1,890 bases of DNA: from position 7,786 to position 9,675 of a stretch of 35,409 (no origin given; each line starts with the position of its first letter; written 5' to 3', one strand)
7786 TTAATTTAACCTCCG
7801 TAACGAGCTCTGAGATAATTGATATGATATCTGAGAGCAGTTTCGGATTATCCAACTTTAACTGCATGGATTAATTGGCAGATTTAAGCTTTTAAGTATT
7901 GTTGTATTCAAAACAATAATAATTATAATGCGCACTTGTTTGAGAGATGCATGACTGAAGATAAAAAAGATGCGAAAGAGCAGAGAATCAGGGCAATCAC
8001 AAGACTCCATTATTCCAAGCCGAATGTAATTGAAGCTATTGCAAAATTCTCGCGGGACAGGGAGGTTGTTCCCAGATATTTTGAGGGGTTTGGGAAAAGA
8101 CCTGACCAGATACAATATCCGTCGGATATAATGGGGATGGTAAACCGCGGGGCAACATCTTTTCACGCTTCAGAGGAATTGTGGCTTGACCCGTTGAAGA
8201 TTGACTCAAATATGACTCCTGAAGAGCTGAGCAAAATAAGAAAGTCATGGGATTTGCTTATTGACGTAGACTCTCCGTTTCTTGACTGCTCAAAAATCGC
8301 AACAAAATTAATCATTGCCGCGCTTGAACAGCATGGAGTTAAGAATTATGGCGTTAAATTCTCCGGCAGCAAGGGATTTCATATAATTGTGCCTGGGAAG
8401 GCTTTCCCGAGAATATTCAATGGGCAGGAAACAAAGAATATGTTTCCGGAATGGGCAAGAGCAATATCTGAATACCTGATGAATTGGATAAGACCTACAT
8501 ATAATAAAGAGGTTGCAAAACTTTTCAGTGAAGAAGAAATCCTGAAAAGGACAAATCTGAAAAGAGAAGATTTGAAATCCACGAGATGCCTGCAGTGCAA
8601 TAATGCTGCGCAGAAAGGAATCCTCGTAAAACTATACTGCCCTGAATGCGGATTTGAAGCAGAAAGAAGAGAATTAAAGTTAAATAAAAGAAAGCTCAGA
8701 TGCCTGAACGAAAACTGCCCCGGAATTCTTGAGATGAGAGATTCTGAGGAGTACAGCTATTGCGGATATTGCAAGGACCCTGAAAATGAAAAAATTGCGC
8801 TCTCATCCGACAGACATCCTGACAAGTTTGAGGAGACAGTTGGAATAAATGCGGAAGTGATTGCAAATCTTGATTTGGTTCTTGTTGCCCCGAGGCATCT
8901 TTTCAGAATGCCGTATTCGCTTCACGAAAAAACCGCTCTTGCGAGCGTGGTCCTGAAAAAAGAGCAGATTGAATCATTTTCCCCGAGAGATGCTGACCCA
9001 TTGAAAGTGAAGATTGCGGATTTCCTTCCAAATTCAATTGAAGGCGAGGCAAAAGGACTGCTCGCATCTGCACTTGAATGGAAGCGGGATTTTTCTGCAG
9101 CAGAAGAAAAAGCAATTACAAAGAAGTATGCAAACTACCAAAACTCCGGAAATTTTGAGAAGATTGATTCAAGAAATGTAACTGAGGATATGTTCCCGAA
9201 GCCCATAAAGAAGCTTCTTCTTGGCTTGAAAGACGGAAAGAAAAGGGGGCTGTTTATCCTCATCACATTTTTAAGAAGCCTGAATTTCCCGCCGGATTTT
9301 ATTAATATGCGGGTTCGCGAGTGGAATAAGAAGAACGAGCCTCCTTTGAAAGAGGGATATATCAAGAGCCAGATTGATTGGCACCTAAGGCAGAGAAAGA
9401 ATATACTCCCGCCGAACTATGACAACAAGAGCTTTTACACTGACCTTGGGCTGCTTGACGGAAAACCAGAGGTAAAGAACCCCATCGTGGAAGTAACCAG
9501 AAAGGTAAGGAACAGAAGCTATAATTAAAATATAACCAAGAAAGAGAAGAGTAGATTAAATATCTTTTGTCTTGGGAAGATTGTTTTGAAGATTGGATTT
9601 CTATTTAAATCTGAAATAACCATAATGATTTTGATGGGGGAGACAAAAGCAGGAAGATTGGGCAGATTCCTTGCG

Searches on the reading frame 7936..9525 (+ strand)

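Call 16: search_protein_families(library=pfam, proteins=[window:7936-9525:+], max_evalue=0.01)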
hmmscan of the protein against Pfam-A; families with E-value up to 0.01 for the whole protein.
window:7936-9525:+ (530 aa): 3 families
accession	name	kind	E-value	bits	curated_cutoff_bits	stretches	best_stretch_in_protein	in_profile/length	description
PF01896.25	DNA_primase_S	-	2.2e-05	25.3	26.8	0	119-157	24-63/163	DNA primase small subunit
PF03119.21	DNA_ligase_ZBD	-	0.00063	20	25.8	1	235-262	2-26/27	NAD-dependent DNA ligase C4 zinc finger domain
PF21686.3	LigD_Prim-Pol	-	0.0011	19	27.4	1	100-156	96-154/254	LigD, primase-polymerase domain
